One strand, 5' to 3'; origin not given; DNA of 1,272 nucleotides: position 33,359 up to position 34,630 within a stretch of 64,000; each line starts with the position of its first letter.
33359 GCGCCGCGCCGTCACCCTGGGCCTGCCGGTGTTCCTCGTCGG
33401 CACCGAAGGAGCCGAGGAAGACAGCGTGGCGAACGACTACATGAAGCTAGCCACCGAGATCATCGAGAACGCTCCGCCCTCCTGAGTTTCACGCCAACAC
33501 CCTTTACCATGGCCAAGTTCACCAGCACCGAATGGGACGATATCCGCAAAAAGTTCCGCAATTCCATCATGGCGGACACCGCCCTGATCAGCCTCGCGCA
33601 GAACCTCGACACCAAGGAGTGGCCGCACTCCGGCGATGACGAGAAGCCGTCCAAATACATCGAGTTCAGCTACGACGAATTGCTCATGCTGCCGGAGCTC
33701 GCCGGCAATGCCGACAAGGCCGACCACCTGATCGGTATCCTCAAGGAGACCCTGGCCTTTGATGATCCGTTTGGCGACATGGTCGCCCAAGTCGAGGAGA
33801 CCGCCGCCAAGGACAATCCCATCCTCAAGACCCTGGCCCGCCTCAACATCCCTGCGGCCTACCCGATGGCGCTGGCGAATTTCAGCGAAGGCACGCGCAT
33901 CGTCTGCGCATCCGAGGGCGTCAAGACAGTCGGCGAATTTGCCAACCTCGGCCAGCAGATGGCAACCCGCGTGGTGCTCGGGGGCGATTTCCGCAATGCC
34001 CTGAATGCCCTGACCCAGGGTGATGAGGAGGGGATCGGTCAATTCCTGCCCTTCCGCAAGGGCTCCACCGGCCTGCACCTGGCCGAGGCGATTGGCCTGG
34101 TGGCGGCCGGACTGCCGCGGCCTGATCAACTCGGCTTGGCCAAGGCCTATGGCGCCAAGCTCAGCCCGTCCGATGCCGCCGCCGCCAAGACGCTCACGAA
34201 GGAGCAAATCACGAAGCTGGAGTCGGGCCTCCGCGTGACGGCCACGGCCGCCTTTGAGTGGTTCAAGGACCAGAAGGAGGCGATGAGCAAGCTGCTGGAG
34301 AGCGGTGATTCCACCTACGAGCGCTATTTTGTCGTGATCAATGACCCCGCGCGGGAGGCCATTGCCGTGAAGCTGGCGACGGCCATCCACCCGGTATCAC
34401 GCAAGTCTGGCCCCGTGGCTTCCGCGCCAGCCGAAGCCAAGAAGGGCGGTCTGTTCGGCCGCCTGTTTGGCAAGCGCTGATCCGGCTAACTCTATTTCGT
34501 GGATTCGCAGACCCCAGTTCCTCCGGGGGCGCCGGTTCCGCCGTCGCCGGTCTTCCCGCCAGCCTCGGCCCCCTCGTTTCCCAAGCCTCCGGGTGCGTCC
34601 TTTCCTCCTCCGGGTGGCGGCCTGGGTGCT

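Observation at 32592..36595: Orphan ParA/MinD-type ATPase operon with three uncharacterised partners (tail-anchored adaptor-like protein, Pro-rich coiled-coil protein, OM barrel)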

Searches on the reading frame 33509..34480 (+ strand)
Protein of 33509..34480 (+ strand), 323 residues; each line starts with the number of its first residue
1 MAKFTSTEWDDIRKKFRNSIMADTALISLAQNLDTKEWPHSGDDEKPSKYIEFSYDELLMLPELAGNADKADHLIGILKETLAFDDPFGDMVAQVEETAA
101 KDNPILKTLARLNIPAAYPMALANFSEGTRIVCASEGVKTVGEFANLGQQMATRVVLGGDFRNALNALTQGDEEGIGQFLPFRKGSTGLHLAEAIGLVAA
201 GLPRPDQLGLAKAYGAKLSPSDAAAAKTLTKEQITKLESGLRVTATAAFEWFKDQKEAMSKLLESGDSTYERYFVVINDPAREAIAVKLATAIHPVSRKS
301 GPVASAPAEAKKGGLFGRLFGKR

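Call 3: search_protein_families(library=pfam, proteins=[window:33509-34480:+], max_evalue=1)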
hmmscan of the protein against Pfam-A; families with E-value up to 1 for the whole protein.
window:33509-34480:+ (323 aa): 0 families

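Call 4: search_protein_families(library=ncbifam, proteins=[window:33509-34480:+], max_evalue=1)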
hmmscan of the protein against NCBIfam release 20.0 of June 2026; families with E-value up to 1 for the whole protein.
window:33509-34480:+ (323 aa): 0 families

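Call 5: find_homologous_proteins(query=window:33509-34480:+, max_evalue=0.001)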
Query window:33509-34480:+ (323 aa): 654 proteins with E <= 0.001 among 8000 candidates; the best 120 are listed.
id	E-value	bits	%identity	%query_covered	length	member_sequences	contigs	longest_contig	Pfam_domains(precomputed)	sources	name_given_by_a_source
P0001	2.6e-208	708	100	100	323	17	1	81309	-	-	-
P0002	1.0e-177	608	85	100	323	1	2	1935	-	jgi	jgi:hypothetical protein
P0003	5.9e-177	605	84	100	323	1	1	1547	-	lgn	-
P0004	9.0e-175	598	85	100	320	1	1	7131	-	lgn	-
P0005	1.8e-174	597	84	100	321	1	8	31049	-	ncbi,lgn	-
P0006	2.1e-174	597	84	100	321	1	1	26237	-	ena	-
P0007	3.0e-174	597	84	100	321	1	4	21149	-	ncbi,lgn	-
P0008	3.1e-174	596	83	100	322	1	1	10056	-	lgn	-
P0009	5.1e-174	596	83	100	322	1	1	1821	-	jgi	jgi:hypothetical protein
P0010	9.9e-174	595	83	100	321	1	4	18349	-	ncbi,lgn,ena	-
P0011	1.7e-173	594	84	100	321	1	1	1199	-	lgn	-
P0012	1.7e-173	594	84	100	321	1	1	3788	-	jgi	jgi:hypothetical protein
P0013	1.8e-173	594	84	100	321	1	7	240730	-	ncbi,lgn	ncbi:MAG TPA: hypothetical protein VGD97_06165 [Lacunisphaera sp.]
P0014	1.9e-173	594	84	100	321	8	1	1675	-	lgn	-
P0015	2.1e-173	594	84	100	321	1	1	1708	-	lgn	-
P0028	1.2e-171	588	82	100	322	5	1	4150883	-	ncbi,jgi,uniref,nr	ncbi:hypothetical protein [Opitutus sp. GAS368]|jgi:hypothetical protein|uniref:hypothetical protein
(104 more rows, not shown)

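Call 7: find_encoding_contigs(protein=P0028, flank=8000, max_places=2)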
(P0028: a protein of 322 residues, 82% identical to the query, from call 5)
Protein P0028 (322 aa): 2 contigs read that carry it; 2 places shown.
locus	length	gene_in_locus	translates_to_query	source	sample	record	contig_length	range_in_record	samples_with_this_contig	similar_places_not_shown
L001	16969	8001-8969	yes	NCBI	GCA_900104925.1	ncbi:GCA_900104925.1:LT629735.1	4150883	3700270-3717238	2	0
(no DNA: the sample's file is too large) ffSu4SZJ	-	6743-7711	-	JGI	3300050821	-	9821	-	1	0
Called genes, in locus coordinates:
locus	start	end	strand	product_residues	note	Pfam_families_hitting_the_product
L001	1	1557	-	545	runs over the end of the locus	PF00512:HisKA, PF00072:Response_reg, PF00211:Guanylate_cyc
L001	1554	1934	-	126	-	PF00072:Response_reg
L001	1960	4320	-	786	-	PF00672:HAMP, PF00512:HisKA, PF02518:HATPase_c, PF00072:Response_reg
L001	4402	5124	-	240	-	-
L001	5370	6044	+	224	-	PF03544:TonB_C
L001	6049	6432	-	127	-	PF00072:Response_reg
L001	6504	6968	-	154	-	-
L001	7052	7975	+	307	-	PF01656:CbiA, PF02374:ArsA_ATPase (faint), PF06564:CBP_BcsQ (faint), PF09140:MipZ (faint), PF10609:ParA (weak), PF13614:AAA_31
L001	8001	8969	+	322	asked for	-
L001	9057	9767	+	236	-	-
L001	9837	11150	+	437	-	-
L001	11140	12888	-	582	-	PF02401:LYTB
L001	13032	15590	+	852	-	PF08448:PAS_4, PF00989:PAS, PF08447:PAS_3, PF08448:PAS_4, PF13426:PAS_9, PF00512:HisKA, PF02518:HATPase_c, PF00072:Response_reg, +5 more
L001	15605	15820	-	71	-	-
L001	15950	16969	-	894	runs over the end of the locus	PF01411:tRNA-synt_2c, PF07973:tRNA_SAD, PF02272:DHHA1 (weak)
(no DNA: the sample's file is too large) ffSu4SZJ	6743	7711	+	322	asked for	-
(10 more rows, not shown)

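Call 8: search_solved_structures(query=window:33509-34480:+, max_evalue=10, show_alignments=2)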
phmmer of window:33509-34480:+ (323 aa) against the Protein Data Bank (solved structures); distinct sequences matched with E-value up to 10: 4.
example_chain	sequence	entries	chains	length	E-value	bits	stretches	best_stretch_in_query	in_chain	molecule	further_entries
8far_A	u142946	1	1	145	0.44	13.1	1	194-239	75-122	I432-1-CC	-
3bbp_D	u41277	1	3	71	0.45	13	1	42-85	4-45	GRIP and coiled-coil domain-containing protein 2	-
8cus_A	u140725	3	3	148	0.48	13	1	195-238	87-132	I432-1(NaCl) Chain A | I432-1(Imd) Chain A | I432-1-X3 Chain A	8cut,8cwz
9hm0_a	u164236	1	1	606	1.6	11.2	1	36-81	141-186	ATPase expression protein 3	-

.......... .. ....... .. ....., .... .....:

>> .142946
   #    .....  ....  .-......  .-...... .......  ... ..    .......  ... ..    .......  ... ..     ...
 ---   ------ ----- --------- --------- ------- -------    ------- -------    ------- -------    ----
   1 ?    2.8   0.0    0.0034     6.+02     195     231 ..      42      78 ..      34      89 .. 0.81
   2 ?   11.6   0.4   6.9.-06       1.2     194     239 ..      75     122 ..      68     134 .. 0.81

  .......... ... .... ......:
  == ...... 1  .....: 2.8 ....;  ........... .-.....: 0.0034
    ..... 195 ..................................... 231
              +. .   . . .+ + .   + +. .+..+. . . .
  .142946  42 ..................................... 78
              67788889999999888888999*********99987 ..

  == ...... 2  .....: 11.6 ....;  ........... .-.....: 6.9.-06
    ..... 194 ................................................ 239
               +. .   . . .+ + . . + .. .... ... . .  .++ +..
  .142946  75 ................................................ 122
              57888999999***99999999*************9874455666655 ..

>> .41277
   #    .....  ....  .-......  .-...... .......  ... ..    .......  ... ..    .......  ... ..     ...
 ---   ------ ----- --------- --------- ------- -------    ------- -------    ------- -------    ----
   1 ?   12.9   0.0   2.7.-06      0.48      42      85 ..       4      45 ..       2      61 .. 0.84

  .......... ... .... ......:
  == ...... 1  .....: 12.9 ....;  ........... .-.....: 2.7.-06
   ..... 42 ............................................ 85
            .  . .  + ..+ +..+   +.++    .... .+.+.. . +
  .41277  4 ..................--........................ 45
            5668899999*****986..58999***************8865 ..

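Call 14: search_protein_families(library=padloc, proteins=[window:33509-34480:+], max_evalue=1)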
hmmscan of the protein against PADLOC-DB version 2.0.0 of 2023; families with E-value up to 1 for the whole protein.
window:33509-34480:+ (323 aa): 0 families

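Call 25: predict_structure(alignment_id=A1)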
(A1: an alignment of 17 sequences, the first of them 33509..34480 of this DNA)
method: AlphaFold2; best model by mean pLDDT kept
length: 323 residues; sequences in the alignment: 17
mean_pLDDT: 53.6   pTM: 0.42
mean pLDDT of the five models: 53.6, 53.5, 52.8, 51.3, 51.0
residues with pLDDT >= 90: 31; 70-90: 64; 50-70: 26; < 50: 202
segments of 3 or more residues with pLDDT < 50: 1-4, 15-67, 76-189, 299-317, 319-323
pLDDT, mean of each block of 10 residues (from residue 1): 48 45 35 41 35 41 47 46 33 36 44 42 32 30 31 27 42 42 38 73 84 92 92 92 80 80 83 72 89 71 32 43 36
secondary structure, 60 per line:
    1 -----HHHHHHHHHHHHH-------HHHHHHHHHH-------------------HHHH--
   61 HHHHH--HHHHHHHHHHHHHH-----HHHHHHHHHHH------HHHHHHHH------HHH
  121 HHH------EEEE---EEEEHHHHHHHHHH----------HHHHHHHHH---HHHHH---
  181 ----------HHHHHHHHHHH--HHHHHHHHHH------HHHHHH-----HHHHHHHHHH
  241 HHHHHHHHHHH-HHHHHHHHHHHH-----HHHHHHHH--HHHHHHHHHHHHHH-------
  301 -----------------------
elements in order: H6-18 H26-35 H55-58 H61-65 H68-81 H87-97 H104-111 H118-123 E130-133 E137-140 H141-150 H161-169 H173-177 H191-201 H204-213 H220-225 H231-251 H253-264 H270-277 H280-293

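Call 27: fold_search(model_id=the predicted structure, library=pdb)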
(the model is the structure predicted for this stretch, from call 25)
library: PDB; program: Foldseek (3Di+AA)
matches with E <= 10: 182; with E <= 0.001: 0
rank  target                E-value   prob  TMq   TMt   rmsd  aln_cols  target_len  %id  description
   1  7rs8_C                5.4e-01  0.10  0.14  0.18  20.4       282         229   12  Crystal Structure of the ER-alpha Ligand-binding Domain (L372S, L536S) in complex with DMERI-16 (released 2021-09-22)
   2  7rs0_C                6.2e-01  0.11  0.16  0.19  18.8       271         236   12  Crystal Structure of the ER-alpha Ligand-binding Domain (L372S, L536S) in complex with DMERI-18 (released 2021-09-08)
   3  5tn4_B                6.2e-01  0.07  0.12  0.14  21.2       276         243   10  Crystal Structure of the ER-alpha Ligand-binding Domain (Y537S) in Complex with the ACD-ring estrogen, (S)-5-(4-hydrox (released 2017-01-18)
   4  8vyx_C                7.5e-01  0.08  0.13  0.16  20.6       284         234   13  Crystal Structure of the ER-alpha Ligand-binding Domain (L372S, L536S) in complex with k-410 (released 2024-06-12)
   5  7rs7_A                7.8e-01  0.06  0.13  0.16  19.1       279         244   13  Crystal Structure of the ER-alpha Ligand-binding Domain (L372S, L536S) in complex with DMERI-30 (released 2021-09-22)
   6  3q95_A                8.2e-01  0.08  0.14  0.17  18.5       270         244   13  Crystal structure of human estrogen receptor alpha LBD in complex with GRIP peptide and estriol (released 2012-01-11)
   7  8vzp_A                8.2e-01  0.06  0.12  0.15  20.5       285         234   13  Crystal Structure of the ER-alpha Ligand-binding Domain (L372S, L536S) in complex with k-403 (released 2024-06-12)
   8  2b23_B                8.6e-01  0.09  0.14  0.17  19.8       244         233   14  Human estrogen receptor alpha ligand-binding domain and a glucocorticoid receptor-interacting protein 1 NR box II pept (released 2006-09-19)
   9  8vyx_A                8.6e-01  0.06  0.13  0.16  19.1       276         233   12  Crystal Structure of the ER-alpha Ligand-binding Domain (L372S, L536S) in complex with k-410 (released 2024-06-12)
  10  5dkb_A                9.5e-01  0.08  0.14  0.17  19.9       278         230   12  Crystal Structure of the ER-alpha Ligand-binding Domain in complex with a 3-methylphenylamino-substituted ethyl triary (released 2016-05-04)
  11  5dkg_B                9.5e-01  0.06  0.13  0.15  18.5       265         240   12  Crystal Structure of the ER-alpha Ligand-binding Domain in complex with a t-butyl-substituted, methyl, triaryl-ethylen (released 2016-05-04)
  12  7rs0_A                1.0e+00  0.08  0.14  0.17  19.3       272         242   12  Crystal Structure of the ER-alpha Ligand-binding Domain (L372S, L536S) in complex with DMERI-18 (released 2021-09-08)
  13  7rrx_A                1.1e+00  0.06  0.13  0.16  19.1       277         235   13  Crystal Structure of the ER-alpha Ligand-binding Domain (L372S, L536S) in complex with DMERI-19 (released 2021-09-22)
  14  5tnb_A                1.1e+00  0.07  0.14  0.18  18.2       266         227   12  Crystal Structure of the ER-alpha Ligand-binding Domain (L372S,L536S) in Complex with the OBHS-BSC, 4-bromophenyl (1R, (released 2017-02-15)
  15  5tm7_B                1.1e+00  0.07  0.14  0.17  18.4       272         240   12  Crystal Structure of the ER-alpha Ligand-binding Domain (Y537S) in Complex with the OBHS-ASC compound, 7-(4-((1R,4S,6R (released 2017-01-18)
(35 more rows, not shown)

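Call 31: search_protein_representatives(protein=window:33509-34480:+)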
Query: 323 residues. Proteins with E-value up to 0.001 (for the whole library): 174; up to 1e-10: 125; up to 1e-30: 75. The best 150 are listed.
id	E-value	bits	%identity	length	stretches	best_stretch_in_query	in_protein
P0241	1.4e-141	487.6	69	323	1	1-323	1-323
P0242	6.4e-106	370.5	74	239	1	82-323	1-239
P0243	1.1e-76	274.6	45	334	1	8-322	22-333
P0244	3.8e-75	269.4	44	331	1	4-322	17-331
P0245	3.2e-74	266.4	41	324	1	3-318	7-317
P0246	3.8e-74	266.2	41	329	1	3-323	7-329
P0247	9.3e-74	264.9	42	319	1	7-319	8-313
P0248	6.4e-72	258.9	42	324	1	5-319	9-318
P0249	4.5e-70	252.8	42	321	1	6-292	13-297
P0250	1.1e-68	248.3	41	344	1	3-310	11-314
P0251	1.2e-68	248.1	42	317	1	3-323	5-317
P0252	1.3e-68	248.0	44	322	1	5-322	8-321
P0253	1.7e-68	247.6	44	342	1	6-323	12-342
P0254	3.3e-66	240.1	42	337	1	4-295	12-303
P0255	7.8e-65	235.6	42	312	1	6-302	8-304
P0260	9.7e-62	225.4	38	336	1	3-319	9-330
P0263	2.7e-61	224.0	37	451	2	3-319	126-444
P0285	1.4e-49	185.5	36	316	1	3-285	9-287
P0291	1.7e-44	168.8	32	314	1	1-292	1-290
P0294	1.1e-42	162.9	30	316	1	3-290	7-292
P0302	6.8e-39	150.4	33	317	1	3-305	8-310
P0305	2.1e-37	145.5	36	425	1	1-227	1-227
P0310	1.3e-33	133.1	33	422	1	5-299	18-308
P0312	8.7e-33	130.4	31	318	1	5-318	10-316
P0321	1.2e-24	103.7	27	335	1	5-303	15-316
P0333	7.7e-18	81.3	25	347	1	6-286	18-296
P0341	3.0e-16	76.0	28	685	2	7-96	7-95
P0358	1.5e-11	60.7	26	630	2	97-279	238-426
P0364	6.2e-11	58.6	25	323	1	8-301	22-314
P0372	2.5e-09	53.4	24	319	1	6-280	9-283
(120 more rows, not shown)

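Call 35: find_related_loci(query=A3, collection=genome_contigs, flank=6000)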
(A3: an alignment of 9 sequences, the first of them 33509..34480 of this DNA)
Query A3 (323 aa) in genome_contigs; peptide patterns used: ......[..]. (x = any residue, [..] = any of these).
185 stretches matched a pattern; 181 encode a relative of the query (tblastn E <= 1e-3); the best 80 are kept; 80 distinct loci.
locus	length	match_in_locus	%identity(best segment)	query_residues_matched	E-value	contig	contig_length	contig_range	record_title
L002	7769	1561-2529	98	1-323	0e+0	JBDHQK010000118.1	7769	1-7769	MAG: Lacunisphaera sp. isolate AS-MESO-3CA.197 NODE_39612_length_7769_cov_3.204238, whole genome shotgun sequence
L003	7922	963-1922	84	1-322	0e+0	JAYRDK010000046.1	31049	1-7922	MAG: Lacunisphaera sp. isolate SH_SHASGE1bin.35 NODE_1072_length_31049_cov_4.581786, whole genome shotgun sequence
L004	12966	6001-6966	81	1-322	0e+0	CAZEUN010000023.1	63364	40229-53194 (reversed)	MAG TPA_asm: uncultured Oleiharenicola sp. isolate SRP193066_co1_159 genome assembly, contig: NODE_508_length_63364_cov_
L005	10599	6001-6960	84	1-322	1e-179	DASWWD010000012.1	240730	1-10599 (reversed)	MAG TPA_asm: Lacunisphaera sp. isolate SMAG_U3647 k141_331225, whole genome shotgun sequence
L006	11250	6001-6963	84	1-322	1e-179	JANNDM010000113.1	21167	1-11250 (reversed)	MAG: Verrucomicrobiota bacterium isolate OTE_75_metabat_8 OTE_75_k141_4541168, whole genome shotgun sequence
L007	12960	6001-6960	84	1-322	1e-179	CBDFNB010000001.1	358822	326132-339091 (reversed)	MAG: Lacunisphaera sp. isolate 8cf5f200-74bc-4e7b-a296-39d2874c825b genome assembly, contig: contig_1, whole genome shot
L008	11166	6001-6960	84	1-322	5e-179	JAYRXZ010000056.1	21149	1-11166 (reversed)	MAG: Lacunisphaera sp. isolate EBPR_s431bin.11 NODE_850_length_21149_cov_1.671202, whole genome shotgun sequence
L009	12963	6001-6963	81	1-322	4e-178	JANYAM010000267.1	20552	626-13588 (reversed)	MAG: Opitutus sp. isolate GL140_5_metabat_305 GL140_5_k141_1643995, whole genome shotgun sequence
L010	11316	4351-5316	80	1-323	1e-176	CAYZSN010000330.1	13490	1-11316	MAG TPA_asm: uncultured Oleiharenicola sp. isolate binchicken_co84_383 genome assembly, contig: k141_2595654, whole geno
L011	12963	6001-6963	80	1-322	2e-172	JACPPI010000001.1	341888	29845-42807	MAG: Opitutia bacterium isolate NC_groundwater_623_Pr5_B-0.1um_67_152 alan_book_18_scaffold_14357, whole genome shotgun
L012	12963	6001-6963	79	1-322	3e-172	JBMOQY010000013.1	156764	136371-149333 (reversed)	MAG: Verrucomicrobiota bacterium isolate Betzabe_MAG166 MAG166_13, whole genome shotgun sequence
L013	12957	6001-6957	82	1-322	2e-171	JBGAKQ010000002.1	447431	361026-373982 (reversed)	MAG: Lacunisphaera sp. isolate MAG_AAO_H125.9 AAOH125-9_opera_contig_77, whole genome shotgun sequence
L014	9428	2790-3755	77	1-323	3e-171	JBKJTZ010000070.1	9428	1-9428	MAG: Lacunisphaera sp. isolate ant_bin.643 k117_3158468, whole genome shotgun sequence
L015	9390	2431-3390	79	1-322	1e-170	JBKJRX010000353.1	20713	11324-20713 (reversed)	MAG: Lacunisphaera sp. isolate ant_bin.554 k117_2572559, whole genome shotgun sequence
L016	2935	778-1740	78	1-323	2e-179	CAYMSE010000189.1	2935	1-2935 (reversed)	MAG TPA_asm: uncultured Oleiharenicola sp. isolate binchicken_co84_464 genome assembly, contig: k141_643994, whole genom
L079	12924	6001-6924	45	9-322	2e-84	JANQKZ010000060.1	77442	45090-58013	MAG: Opitutales bacterium isolate PL25a_bin.31 k99_344761, whole genome shotgun sequence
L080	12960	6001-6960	44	3-323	5e-83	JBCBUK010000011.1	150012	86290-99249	MAG: Verrucomicrobiota bacterium isolate J06640_2 NODE_11_length_150012_cov_18.252456, whole genome shotgun sequence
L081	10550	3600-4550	45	3-323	3e-82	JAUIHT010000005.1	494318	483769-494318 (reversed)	MAG: Verrucomicrobiia bacterium isolate Co_bin.226 NODE_126_length_494318_cov_1.818346, whole genome shotgun sequence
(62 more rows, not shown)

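Call 41: search_protein_families(library=pfam, proteins=[L080:7601-10162:-, L080:3679-4380:-, L080:2866-3621:-, L079:7760-11125:-, L079:4123-4695:-, L079:2877-4067:-, L081:5326-5946:+, L081:1544-2260:-, L081:6415-7011:-, L081:746-1465:+], max_evalue=0.001)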
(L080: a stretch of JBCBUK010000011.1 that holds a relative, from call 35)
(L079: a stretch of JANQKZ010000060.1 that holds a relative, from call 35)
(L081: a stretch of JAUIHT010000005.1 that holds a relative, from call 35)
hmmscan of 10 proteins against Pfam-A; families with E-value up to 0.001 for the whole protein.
L080:7601-10162:- (853 aa): 1 family
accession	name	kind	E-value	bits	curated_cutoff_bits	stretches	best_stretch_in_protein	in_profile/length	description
PF00041.27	fn3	-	7.5e-05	23.3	25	0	389-465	11-75/84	Fibronectin type III domain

L080:3679-4380:- (233 aa): 0 families

L080:2866-3621:- (251 aa): 2 families
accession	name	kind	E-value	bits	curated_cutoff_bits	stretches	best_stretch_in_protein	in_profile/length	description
PF21948.1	LplA-B_cat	-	4.9e-13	49.9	27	1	17-193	4-144/200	Lipoyl protein ligase A/B catalytic domain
PF03099.24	BPL_LplA_LipB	-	8.4e-07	29.4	21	1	77-193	24-128/133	Biotin/lipoate A/B protein ligase family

L079:7760-11125:- (1121 aa): 1 family
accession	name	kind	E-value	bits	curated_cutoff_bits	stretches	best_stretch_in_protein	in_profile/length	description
PF05359.17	DUF748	-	4.2e-182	608.2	50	2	384-894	448-943/1037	Domain of Unknown Function (DUF748)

L079:4123-4695:- (190 aa): 0 families

L079:2877-4067:- (396 aa): 1 family
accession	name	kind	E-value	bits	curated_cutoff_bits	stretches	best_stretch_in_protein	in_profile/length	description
PF00155.27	Aminotran_1_2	-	3e-62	211.3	19.7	1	43-386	2-360/361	Aminotransferase class I and II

L081:5326-5946:+ (206 aa): 3 families
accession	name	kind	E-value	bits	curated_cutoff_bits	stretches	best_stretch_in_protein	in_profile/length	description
PF00881.29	Nitroreductase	-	2.7e-17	63.9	23.5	1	18-162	1-167/167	Nitroreductase family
PF14512.11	TM1586_NiRdase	-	6.7e-05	23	27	0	34-72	157-195/215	Putative TM nitroreductase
PF10579.15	Rapsyn_N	-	0.00075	20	23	0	55-98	28-71/80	Rapsyn N-terminal myristoylation and linker region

L081:1544-2260:- (238 aa): 0 families

L081:6415-7011:- (198 aa): 0 families

L081:746-1465:+ (239 aa): 3 families
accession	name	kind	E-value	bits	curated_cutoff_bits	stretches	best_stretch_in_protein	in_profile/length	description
PF12697.13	Abhydrolase_6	-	8.5e-16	59.7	26.3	1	5-227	3-216/217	Alpha/beta hydrolase family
PF00561.26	Abhydrolase_1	-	1.2e-08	35.3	25.8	1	58-118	68-129/245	alpha/beta hydrolase fold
PF12146.15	Hydrolase_4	-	8.2e-06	25.7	27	1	45-94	63-111/239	Serine aminopeptidase, S33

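Call 46: find_related_loci(query=A5, collection=metagenome_contigs, flank=6000)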
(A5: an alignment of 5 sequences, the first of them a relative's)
Query A5 (317 aa) in metagenome_contigs; peptide patterns used: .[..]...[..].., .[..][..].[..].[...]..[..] (x = any residue, [..] = any of these).
572 stretches matched a pattern; 183 encode a relative of the query (tblastn E <= 1e-3); the best 80 are kept; 80 distinct loci.
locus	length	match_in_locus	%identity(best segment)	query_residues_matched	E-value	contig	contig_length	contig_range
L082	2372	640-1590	41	1-314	3e-74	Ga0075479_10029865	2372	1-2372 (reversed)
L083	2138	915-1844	41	4-313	1e-72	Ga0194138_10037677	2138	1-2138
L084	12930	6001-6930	43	8-317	8e-70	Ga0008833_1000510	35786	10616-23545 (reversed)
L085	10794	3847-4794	40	1-313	4e-70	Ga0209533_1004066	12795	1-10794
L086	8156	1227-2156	43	8-317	8e-70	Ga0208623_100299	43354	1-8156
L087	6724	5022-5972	40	1-314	7e-69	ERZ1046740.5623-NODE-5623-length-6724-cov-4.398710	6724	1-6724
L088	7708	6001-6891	42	1-299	2e-68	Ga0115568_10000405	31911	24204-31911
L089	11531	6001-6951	39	1-314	1e-67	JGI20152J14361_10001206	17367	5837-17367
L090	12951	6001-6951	39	1-314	1e-67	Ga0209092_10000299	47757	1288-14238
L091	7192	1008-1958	39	1-314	3e-67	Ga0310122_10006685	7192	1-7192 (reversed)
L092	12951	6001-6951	39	1-314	3e-67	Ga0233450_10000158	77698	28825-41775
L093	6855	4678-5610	40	7-314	5e-67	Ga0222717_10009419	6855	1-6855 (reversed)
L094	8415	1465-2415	39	1-314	5e-67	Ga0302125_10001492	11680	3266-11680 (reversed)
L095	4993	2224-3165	38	1-314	2e-66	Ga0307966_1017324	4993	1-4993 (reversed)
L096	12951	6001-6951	39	1-314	9e-67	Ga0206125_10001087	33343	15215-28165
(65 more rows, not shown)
